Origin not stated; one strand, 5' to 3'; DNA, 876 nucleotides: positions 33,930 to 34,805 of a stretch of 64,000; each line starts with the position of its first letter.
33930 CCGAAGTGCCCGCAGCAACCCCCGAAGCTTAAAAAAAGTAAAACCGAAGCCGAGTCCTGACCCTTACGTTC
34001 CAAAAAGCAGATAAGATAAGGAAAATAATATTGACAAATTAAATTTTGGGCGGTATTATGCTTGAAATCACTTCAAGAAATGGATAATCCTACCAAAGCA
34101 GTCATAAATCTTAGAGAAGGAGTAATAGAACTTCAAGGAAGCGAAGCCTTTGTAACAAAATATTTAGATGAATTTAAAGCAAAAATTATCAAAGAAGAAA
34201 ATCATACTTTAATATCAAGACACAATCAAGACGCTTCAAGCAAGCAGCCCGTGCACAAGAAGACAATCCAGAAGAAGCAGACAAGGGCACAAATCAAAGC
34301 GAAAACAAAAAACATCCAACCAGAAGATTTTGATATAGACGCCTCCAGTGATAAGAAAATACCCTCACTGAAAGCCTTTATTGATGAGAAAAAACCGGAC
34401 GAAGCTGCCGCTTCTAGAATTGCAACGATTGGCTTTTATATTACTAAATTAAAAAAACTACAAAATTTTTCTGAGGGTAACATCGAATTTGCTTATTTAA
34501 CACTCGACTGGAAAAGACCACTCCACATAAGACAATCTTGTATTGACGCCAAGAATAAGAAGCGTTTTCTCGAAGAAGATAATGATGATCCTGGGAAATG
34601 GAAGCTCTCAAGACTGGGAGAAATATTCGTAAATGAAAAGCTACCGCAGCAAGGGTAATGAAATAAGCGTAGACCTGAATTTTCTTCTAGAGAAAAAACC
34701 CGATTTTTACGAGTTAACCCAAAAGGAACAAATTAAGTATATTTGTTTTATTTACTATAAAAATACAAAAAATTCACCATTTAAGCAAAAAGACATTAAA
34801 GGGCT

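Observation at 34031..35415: AT-rich two-gene module with a HEPN-like (R-x4-H) C-terminal domain, inserted right after the dcw cluster; candidate toxin/defence pair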

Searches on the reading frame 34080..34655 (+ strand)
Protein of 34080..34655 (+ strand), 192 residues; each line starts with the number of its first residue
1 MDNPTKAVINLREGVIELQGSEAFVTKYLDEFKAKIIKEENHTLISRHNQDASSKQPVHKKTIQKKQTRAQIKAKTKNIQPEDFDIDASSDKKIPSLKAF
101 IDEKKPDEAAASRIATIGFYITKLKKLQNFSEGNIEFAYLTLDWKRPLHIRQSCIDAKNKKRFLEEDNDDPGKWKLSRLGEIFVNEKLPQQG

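Call 4: search_protein_families(library=pfam, proteins=[window:34080-34655:+], max_evalue=1)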
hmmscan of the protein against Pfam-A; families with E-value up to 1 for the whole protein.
window:34080-34655:+ (192 aa): 1 family
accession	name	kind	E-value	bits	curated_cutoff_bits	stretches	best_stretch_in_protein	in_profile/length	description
PF21958.2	SOGP_N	-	0.077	12.9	27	1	18-64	116-161/225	SOGP N-terminal domain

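Call 5: search_protein_families(library=ncbifam, proteins=[window:34080-34655:+], max_evalue=1)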
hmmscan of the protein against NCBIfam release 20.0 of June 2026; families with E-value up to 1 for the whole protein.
window:34080-34655:+ (192 aa): 0 families

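Call 6: search_protein_families(library=padloc, proteins=[window:34080-34655:+], max_evalue=1)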
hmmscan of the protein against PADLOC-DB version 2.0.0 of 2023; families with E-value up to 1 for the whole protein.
window:34080-34655:+ (192 aa): 1 family
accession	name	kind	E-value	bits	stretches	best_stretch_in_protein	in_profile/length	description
PDLC01771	Cas4b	-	0.013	13.7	1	61-138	39-106/162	-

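Call 9: find_homologous_proteins(query=window:34080-34655:+)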
Query window:34080-34655:+ (192 aa): 6 proteins with E <= 0.001 among 412 candidates.
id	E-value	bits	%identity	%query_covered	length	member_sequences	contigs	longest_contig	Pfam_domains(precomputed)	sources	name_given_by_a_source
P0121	1.6e-120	418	100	100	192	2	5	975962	-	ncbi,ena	-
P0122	3.1e-38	150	46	99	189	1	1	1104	-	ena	-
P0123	1.0e-37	148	45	98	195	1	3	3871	-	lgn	-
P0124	1.0e-36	145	42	98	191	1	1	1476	-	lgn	-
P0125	8.3e-34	135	39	100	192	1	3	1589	-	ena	-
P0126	2.8e-32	130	41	97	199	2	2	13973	-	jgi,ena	jgi:hypothetical protein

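Call 22: find_homologous_proteins(query=A1)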
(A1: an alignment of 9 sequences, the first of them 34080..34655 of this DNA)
Query A1 (9 sequences) (192 aa, profile of the alignment): 34 proteins with E <= 0.001 among 5969 candidates.
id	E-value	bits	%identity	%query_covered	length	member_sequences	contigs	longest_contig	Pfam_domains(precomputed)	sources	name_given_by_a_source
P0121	2.2e-78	281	100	100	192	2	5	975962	-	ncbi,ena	-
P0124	1.4e-75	272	42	98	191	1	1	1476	-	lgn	-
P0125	3.2e-75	270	39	100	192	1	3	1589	-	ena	-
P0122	7.7e-70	253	46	99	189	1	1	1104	-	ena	-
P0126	1.5e-69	252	41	97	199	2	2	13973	-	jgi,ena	jgi:hypothetical protein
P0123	4.0e-67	244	45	98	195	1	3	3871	-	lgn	-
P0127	3.8e-59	218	23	81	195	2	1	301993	-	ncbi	-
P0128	2.9e-36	143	27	97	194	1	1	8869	-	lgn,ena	-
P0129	1.6e-35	141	24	95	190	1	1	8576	-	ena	-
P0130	2.5e-35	140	25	96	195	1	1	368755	-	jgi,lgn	jgi:hypothetical protein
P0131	6.5e-34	136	32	50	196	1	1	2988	-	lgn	-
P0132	1.9e-33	134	24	95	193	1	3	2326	-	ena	-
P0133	1.0e-32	132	22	97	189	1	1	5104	-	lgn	-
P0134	1.2e-32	131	26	98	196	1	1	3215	-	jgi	jgi:hypothetical protein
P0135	2.8e-32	130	24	84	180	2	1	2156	-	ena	-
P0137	1.0e-31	128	27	97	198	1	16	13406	-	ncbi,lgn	-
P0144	1.4e-28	118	22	97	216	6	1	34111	-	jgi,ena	-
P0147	6.4e-27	113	29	98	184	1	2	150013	-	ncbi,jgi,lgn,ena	-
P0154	9.8e-9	53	27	39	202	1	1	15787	-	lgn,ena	-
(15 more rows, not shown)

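Call 47: predict_structure(alignment_id=A3)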
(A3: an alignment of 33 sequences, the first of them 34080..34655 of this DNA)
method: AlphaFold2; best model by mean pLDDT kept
length: 192 residues; sequences in the alignment: 33
mean_pLDDT: 81.2   pTM: 0.59
mean pLDDT of the five models: 81.2, 80.7, 78.1, 77.2, 75.3
residues with pLDDT >= 90: 93; 70-90: 56; 50-70: 21; < 50: 22
segments of 3 or more residues with pLDDT < 50: 42-61
pLDDT, mean of each block of 10 residues (from residue 1): 73 80 83 73 44 45 55 65 80 88 95 97 95 96 94 96 96 96 94 68
secondary structure, 60 per line:
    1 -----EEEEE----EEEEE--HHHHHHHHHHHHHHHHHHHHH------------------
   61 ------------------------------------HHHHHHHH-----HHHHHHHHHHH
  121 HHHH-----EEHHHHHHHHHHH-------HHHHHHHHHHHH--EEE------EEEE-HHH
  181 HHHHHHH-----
elements in order: E6-10 E15-19 H22-42 H97-104 H110-124 H132-142 H150-161 E164-166 E173-176 H178-187

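Call 56: search_protein_representatives(alignment_id=A3)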
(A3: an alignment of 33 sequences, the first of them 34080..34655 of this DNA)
Query: 33 sequences, 194 profile positions. Proteins with E-value up to 0.001 (for the whole library): 3495; up to 1e-10: 1780; up to 1e-30: 507. The best 150 are listed.
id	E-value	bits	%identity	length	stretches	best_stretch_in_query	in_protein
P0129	2.6e-64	233.3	-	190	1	2-192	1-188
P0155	7.7e-63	228.5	-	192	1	2-193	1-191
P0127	8.4e-60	218.6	-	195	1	3-193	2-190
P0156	1.6e-59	217.7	-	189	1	2-192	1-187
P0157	8.6e-59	215.3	-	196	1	2-192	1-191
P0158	6.1e-58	212.5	-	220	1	1-192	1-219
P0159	1.3e-57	211.5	-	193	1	1-190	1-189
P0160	2.5e-57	210.5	-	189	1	3-190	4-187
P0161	2.7e-57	210.4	-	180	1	1-189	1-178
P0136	1.9e-56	207.6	-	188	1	2-192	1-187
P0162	2.8e-56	207.1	-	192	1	2-190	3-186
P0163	6.2e-56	206.0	-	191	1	2-193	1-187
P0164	4.2e-55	203.3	-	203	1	2-192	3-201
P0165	4.4e-55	203.2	-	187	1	2-192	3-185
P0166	1.4e-54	201.5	-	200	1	1-191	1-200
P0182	3.5e-51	190.5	-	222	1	1-190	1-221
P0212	2.2e-47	178.1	-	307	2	57-190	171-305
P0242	2.6e-43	164.8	-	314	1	60-191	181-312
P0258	4.7e-42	160.7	-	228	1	4-191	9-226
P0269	2.7e-41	158.2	-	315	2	2-190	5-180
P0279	9.3e-41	156.5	-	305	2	60-193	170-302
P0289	2.7e-40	154.9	-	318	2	46-190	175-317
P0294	4.7e-40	154.2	-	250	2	64-192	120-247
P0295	5.3e-40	154.0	-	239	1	66-191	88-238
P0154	6.5e-40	153.7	-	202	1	40-191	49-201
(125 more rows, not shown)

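Call 61: find_encoding_contigs(protein=P0130, flank=5000, max_places=2)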
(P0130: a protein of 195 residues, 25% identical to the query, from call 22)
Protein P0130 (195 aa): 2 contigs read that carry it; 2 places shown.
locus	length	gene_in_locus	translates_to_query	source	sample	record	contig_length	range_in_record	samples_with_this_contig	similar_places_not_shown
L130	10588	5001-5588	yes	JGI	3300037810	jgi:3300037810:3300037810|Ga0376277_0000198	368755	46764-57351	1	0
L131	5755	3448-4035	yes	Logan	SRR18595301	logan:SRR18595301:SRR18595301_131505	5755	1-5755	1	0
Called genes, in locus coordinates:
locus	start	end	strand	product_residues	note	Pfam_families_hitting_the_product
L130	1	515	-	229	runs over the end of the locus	PF01411:tRNA-synt_2c, PF07973:tRNA_SAD (weak)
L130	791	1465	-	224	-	PF14528:LAGLIDADG_3 (faint)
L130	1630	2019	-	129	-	PF02033:RBFA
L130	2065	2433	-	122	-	PF05635:23S_rRNA_IVP, PF22296:bAvd (weak)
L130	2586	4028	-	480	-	PF00009:GTP_EFTU, PF00071:Ras (weak), PF01926:MMR_HSR1, PF22042:EF-G_D2, PF03144:GTP_EFTU_D2 (faint), PF11987:IF-2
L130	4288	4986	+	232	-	-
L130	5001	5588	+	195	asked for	-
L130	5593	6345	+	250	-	PF27235:AF_1680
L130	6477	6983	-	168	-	-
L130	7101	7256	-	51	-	-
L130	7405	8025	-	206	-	PF01936:NYN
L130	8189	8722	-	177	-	PF00710:Asparaginase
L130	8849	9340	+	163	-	-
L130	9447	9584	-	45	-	-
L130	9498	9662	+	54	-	-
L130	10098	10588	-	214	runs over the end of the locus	-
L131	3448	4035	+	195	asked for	-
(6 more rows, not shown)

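Call 62: find_encoding_contigs(protein=P0147, flank=5000, max_places=2)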
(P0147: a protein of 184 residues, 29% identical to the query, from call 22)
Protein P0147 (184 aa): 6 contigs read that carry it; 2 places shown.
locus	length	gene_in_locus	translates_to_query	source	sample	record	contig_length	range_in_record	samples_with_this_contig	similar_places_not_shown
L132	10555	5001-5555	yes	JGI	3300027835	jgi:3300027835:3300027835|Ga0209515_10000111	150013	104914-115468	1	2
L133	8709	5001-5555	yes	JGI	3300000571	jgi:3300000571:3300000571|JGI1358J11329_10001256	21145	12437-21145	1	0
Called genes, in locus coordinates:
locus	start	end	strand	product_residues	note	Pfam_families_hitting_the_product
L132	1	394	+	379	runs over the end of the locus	PF01409:tRNA-synt_2d, PF03147:FDX-ACB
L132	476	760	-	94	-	-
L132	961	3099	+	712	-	PF02518:HATPase_c, PF00204:DNA_gyraseB, PF01751:Toprim, PF00986:DNA_gyraseB_C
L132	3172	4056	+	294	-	PF13847:Methyltransf_31 (faint), PF01555:N6_N4_Mtase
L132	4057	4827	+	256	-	PF22515:DUF6996, PF22518:DUF6997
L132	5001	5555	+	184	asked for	-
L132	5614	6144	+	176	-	PF01863:YgjP-like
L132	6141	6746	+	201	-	PF00300:His_Phos_1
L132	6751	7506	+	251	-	PF12705:PDDEXK_1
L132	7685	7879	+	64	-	PF00584:SecE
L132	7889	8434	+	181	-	PF02357:NusG, PF00467:KOW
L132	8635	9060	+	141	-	PF03946:Ribosomal_L11_N, PF00298:Ribosomal_L11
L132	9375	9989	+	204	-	-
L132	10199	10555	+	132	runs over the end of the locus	PF00293:NUDIX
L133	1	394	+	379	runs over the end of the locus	PF01409:tRNA-synt_2d, PF03147:FDX-ACB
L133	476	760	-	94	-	-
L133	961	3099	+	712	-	PF02518:HATPase_c, PF00204:DNA_gyraseB, PF01751:Toprim, PF00986:DNA_gyraseB_C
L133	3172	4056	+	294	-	PF13847:Methyltransf_31 (faint), PF01555:N6_N4_Mtase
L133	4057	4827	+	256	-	PF22515:DUF6996, PF22518:DUF6997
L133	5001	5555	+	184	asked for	-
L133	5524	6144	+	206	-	PF01863:YgjP-like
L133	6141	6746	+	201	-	PF00300:His_Phos_1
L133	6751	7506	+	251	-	PF12705:PDDEXK_1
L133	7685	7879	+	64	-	PF00584:SecE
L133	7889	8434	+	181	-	PF02357:NusG, PF00467:KOW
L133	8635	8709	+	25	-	?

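Call 63: find_encoding_contigs(protein=P0144, flank=5000, max_places=2)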
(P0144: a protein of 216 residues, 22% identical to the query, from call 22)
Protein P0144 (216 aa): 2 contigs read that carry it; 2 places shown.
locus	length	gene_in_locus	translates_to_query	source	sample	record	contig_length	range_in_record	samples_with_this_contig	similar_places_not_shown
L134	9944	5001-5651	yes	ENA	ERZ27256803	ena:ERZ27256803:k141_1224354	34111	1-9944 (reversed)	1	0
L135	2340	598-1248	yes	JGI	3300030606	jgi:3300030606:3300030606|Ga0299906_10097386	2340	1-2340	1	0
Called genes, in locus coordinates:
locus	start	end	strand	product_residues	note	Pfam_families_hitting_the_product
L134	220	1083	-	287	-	PF04542:Sigma70_r2, PF08281:Sigma70_r4_2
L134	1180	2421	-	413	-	PF01266:DAO (faint), PF03486:HI0933_like (faint), PF05834:Lycopene_cycl (faint), PF07992:Pyr_redox_2, PF13454:NAD_binding_9 (faint), PF13738:Pyr_redox_3 (faint), PF00070:Pyr_redox (weak)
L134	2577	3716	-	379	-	PF13439:Glyco_transf_4, PF13579:Glyco_trans_4_4, PF20706:GT4-conflict, PF00534:Glycos_transf_1, PF13692:Glyco_trans_1_4, PF13524:Glyco_trans_1_2 (weak)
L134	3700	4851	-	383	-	PF13439:Glyco_transf_4, PF13579:Glyco_trans_4_4, PF20706:GT4-conflict, PF00534:Glycos_transf_1, PF13692:Glyco_trans_1_4, PF13524:Glyco_trans_1_2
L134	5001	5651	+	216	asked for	-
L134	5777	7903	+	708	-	PF01257:2Fe-2S_thioredx, PF01512:Complex1_51K, PF10531:SLBB (weak), PF22461:SLBB_2 (faint), PF10589:NADH_4Fe-4S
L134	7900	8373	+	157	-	PF00583:Acetyltransf_1, PF13673:Acetyltransf_10, PF13508:Acetyltransf_7, PF08445:FR47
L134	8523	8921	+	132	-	PF01850:PIN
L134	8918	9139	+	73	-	PF02604:PhdYeFM_antitox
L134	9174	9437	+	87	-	-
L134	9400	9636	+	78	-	-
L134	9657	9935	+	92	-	-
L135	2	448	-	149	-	?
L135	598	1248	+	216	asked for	-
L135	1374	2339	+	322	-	?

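Call 64: search_protein_families(library=pfam, proteins=[L130:5593-6342:+, L130:4288-4983:+, L133:5524-6141:+, L132:4057-4824:+], max_evalue=0.1)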
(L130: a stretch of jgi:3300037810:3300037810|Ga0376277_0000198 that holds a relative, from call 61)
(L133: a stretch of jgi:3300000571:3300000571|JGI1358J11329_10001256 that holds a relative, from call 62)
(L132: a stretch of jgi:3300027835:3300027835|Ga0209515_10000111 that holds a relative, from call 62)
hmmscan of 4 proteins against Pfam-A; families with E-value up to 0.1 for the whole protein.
L130:5593-6342:+ (250 aa): 1 family
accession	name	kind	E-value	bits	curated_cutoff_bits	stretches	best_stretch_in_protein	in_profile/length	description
PF17374.7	DUF5396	-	0.0086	14.5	25.9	1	130-180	277-326/947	Family of unknown function (DUF5396)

L130:4288-4983:+ (232 aa): 0 families

L133:5524-6141:+ (206 aa): 3 families
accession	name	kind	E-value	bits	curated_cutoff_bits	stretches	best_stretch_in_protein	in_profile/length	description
PF01863.23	YgjP-like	-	4e-43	148.3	26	2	108-204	108-204/207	YgjP-like, metallopeptidase domain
PF10263.15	SprT-like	-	0.0046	17.2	25.6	1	119-178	4-73/108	SprT-like family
PF08325.16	WLM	-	0.0075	16.8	26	1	168-192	85-109/190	WLM domain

L132:4057-4824:+ (256 aa): 2 families
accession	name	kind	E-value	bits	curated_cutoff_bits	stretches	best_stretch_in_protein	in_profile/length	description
PF22518.2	DUF6997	-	2.5e-51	174.7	27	1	83-251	2-174/175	Domain of unknown function (DUF6997)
PF22515.2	DUF6996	-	2.1e-22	79.3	27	1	5-81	2-71/71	Domain of unknown function (DUF6996)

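Call 67: search_protein_families(library=pfam, proteins=[P0212, P0242, P0269, P0279, P0289, P0294, P0295, P0258, P0182, P0158], max_evalue=0.01)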
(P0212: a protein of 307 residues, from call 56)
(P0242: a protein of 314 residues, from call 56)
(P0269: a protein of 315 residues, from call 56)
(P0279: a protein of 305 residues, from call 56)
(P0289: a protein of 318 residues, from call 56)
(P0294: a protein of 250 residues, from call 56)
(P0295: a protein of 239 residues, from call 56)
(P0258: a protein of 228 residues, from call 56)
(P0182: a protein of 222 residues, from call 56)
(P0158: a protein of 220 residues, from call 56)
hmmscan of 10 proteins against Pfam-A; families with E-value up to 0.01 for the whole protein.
P0212 (307 aa): 1 family
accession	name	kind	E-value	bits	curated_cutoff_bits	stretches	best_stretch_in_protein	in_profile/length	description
PF02485.27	Branch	-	0.0083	16.1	23.4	0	103-186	49-134/250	Core-2/I-Branching enzyme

P0242 (314 aa): 0 families

P0269 (315 aa): 0 families

P0279 (305 aa): 1 family
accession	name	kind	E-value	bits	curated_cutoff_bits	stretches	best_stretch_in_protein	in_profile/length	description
PF11396.14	PepSY_like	-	0.0038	17.9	28.3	0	5-59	3-57/83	Putative beta-lactamase-inhibitor-like, PepSY-like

P0289 (318 aa): 0 families

P0294 (250 aa): 0 families

P0295 (239 aa): 1 family
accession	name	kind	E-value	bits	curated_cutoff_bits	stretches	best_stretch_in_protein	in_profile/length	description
PF08609.16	Fes1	-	0.0036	18.7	22.3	1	50-139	5-86/89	Nucleotide exchange factor Fes1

P0258 (228 aa): 0 families

P0182 (222 aa): 0 families

P0158 (220 aa): 1 family
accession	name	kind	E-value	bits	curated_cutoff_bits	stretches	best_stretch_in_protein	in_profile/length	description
PF04625.18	DEC-1_N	-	0.00079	19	29.2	1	70-141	109-177/403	DEC-1 protein, N-terminal region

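Call 72: find_encoding_contigs(protein=P0137, flank=5000, max_places=4)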
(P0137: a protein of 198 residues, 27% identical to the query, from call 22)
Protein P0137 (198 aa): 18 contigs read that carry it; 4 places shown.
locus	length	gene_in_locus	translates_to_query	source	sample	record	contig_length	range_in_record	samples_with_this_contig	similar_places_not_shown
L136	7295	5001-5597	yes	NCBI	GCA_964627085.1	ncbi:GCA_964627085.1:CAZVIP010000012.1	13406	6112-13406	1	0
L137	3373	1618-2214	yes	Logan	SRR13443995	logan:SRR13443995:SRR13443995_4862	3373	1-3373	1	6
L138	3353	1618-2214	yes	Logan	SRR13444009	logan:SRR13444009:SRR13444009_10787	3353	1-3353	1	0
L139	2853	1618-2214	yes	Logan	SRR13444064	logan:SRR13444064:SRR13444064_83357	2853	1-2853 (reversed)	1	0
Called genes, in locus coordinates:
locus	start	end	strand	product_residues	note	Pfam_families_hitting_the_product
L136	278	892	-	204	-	-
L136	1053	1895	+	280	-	-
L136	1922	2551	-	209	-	PF00293:NUDIX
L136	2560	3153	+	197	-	-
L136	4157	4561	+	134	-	-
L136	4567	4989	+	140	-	-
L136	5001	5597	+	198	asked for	-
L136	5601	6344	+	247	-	-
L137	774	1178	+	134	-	-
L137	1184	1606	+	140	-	-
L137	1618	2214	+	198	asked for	-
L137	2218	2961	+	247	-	-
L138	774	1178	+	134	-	-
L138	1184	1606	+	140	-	-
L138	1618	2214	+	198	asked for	-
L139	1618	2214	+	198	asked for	-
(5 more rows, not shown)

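Call 73: find_encoding_contigs(protein=P0154, flank=5000, max_places=2)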
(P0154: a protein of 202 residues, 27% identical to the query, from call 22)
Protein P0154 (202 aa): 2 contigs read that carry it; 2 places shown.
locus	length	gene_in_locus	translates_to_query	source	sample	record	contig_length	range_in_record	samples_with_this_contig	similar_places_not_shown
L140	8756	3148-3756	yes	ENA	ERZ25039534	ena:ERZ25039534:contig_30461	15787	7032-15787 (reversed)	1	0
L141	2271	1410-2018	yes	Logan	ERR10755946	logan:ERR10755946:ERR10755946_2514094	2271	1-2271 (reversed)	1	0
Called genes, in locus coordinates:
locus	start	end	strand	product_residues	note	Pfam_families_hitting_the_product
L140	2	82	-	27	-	?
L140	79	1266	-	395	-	PF13481:AAA_25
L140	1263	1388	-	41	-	-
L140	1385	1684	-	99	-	-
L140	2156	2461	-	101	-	-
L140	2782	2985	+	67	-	-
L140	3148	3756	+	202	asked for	-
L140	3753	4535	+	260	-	-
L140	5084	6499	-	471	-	PF05065:Phage_capsid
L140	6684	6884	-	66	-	-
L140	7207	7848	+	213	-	-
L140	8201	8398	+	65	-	-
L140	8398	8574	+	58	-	-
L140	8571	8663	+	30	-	-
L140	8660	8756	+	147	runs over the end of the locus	-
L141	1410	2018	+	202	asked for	-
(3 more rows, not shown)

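Call 75: search_protein_families(library=pfam, proteins=[L136:5601-6341:+, L140:3753-4532:+, L136:4157-4558:+, L136:4567-4986:+, L130:5593-6342:+], max_evalue=5)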
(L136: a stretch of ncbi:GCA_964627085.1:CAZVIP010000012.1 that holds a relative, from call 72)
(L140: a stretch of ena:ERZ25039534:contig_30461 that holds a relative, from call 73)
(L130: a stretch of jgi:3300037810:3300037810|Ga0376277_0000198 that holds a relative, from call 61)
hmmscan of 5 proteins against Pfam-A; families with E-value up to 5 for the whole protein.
L136:5601-6341:+ (247 aa): 0 families

L140:3753-4532:+ (260 aa): 0 families

L136:4157-4558:+ (134 aa): 3 families
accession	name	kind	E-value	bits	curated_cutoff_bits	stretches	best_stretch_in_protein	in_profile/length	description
PF13541.12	ChlI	-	0.024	15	27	1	11-64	53-105/121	Subunit ChlI of Mg-chelatase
PF04492.19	Phage_rep_O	-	0.11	13.5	28.7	1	46-119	22-92/95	Bacteriophage replication protein O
PF04030.19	ALO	-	0.14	12.3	23.1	1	51-131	68-149/258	D-arabinono-1,4-lactone oxidase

L136:4567-4986:+ (140 aa): 0 families

L130:5593-6342:+ (250 aa): 2 families
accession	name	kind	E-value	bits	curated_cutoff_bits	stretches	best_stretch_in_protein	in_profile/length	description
PF17374.7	DUF5396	-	0.0086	14.5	25.9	1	130-180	277-326/947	Family of unknown function (DUF5396)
PF20722.2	DUF6830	-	0.13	12.2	24.3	1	20-71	21-70/158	Domain of unknown function (DUF6830)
